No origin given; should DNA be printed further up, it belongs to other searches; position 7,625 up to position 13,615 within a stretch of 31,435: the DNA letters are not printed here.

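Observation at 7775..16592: Candidate undescribed module: LytTR/GHKL pair divergently controlling small ORF + LemA-like membrane protein + SLH surface proteins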

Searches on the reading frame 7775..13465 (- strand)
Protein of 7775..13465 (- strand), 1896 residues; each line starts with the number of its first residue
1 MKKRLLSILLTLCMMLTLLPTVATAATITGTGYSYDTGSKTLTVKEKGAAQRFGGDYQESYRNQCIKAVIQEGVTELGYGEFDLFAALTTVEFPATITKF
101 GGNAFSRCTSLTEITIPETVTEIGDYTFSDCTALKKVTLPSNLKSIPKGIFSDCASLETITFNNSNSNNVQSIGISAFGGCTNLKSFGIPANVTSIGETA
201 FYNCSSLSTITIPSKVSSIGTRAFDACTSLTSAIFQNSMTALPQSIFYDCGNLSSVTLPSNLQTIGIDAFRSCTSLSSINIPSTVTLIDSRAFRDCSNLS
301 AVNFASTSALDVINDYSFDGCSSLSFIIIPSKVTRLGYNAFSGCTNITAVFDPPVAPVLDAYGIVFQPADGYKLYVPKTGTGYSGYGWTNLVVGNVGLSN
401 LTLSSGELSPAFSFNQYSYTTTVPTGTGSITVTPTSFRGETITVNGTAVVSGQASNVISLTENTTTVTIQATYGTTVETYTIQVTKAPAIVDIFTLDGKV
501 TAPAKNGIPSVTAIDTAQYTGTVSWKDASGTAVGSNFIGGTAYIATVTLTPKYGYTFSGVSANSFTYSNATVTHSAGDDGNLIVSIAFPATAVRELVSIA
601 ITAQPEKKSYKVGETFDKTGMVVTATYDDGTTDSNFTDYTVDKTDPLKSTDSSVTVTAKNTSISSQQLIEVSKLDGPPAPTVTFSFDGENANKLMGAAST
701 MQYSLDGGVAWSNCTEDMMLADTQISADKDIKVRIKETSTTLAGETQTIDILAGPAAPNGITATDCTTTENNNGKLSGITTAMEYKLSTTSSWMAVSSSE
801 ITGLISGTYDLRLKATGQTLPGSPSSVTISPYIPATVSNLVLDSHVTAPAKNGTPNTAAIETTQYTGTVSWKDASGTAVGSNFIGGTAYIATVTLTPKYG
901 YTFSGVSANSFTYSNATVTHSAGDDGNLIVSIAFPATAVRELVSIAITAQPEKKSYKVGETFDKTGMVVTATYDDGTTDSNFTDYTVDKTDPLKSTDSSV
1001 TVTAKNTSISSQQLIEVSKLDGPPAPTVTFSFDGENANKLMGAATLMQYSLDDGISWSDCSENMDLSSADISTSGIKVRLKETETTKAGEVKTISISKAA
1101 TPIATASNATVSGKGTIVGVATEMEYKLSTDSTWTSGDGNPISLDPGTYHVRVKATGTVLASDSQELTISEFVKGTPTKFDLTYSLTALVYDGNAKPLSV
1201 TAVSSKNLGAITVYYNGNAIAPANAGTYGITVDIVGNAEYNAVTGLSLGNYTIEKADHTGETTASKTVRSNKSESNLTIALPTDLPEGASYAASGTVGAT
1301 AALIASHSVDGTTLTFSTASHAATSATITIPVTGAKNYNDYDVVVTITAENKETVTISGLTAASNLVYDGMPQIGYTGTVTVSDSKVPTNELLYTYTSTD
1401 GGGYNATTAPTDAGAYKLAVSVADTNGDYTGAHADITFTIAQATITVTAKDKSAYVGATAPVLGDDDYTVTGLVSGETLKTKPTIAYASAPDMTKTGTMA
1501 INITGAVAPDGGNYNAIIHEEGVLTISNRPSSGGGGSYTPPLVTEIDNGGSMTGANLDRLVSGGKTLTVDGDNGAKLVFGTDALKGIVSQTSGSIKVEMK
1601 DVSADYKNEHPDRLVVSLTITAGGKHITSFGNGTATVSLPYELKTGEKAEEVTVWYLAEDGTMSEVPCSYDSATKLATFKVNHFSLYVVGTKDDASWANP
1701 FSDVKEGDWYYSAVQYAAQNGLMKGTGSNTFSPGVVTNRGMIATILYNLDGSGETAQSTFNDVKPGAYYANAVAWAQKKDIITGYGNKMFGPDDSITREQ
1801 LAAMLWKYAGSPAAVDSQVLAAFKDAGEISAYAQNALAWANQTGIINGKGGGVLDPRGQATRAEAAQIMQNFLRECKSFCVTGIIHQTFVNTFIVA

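Call 5: search_protein_families(library=pfam, max_evalue=0.1, proteins=[window:7775-13465:-])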
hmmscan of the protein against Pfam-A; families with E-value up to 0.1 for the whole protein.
window:7775-13465:- (1896 aa): 11 families
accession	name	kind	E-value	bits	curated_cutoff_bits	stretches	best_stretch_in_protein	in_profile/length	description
PF13306.12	LRR_5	-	4.4e-73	243.6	27.7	3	167-266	19-116/127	BspA type Leucine rich repeat region (6 copies)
PF00395.25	SLH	-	1.8e-35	121.1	20.8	3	1759-1802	1-44/44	S-layer homology domain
PF13855.12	LRR_8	-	4.2e-16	58.9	27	1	237-282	11-57/61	Leucine rich repeat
PF07523.18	Big_3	-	2.2e-11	44.3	21.2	2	604-661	2-60/68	Bacterial Ig-like domain (group 3)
PF12733.13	Cadherin-like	-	6.3e-09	36.6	24.2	1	398-486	1-88/89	Cadherin-like beta sandwich domain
PF18887.5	MBG_3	-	6.2e-05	23.4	25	1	1188-1256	9-71/72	MBG domain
PF21471.3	Reelin_subrepeat-B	-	8.2e-05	22.8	27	0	1018-1086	30-99/127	Reelin subrepeat B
PF16573.10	CLP1_N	-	0.0056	17.2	22.3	0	538-574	23-60/92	N-terminal beta-sandwich domain of polyadenylation factor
PF07495.19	Y_Y_Y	-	0.01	16.2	26.6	0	1402-1440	28-64/65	Y_Y_Y domain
PF03174.19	CHB_HEX_C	-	0.019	15.4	23.6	0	1047-1089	37-74/76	Chitobiase/beta-hexosaminidase C-terminal domain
PF00039.24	fn1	-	0.091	13.4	27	0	607-620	7-20/40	Fibronectin type I domain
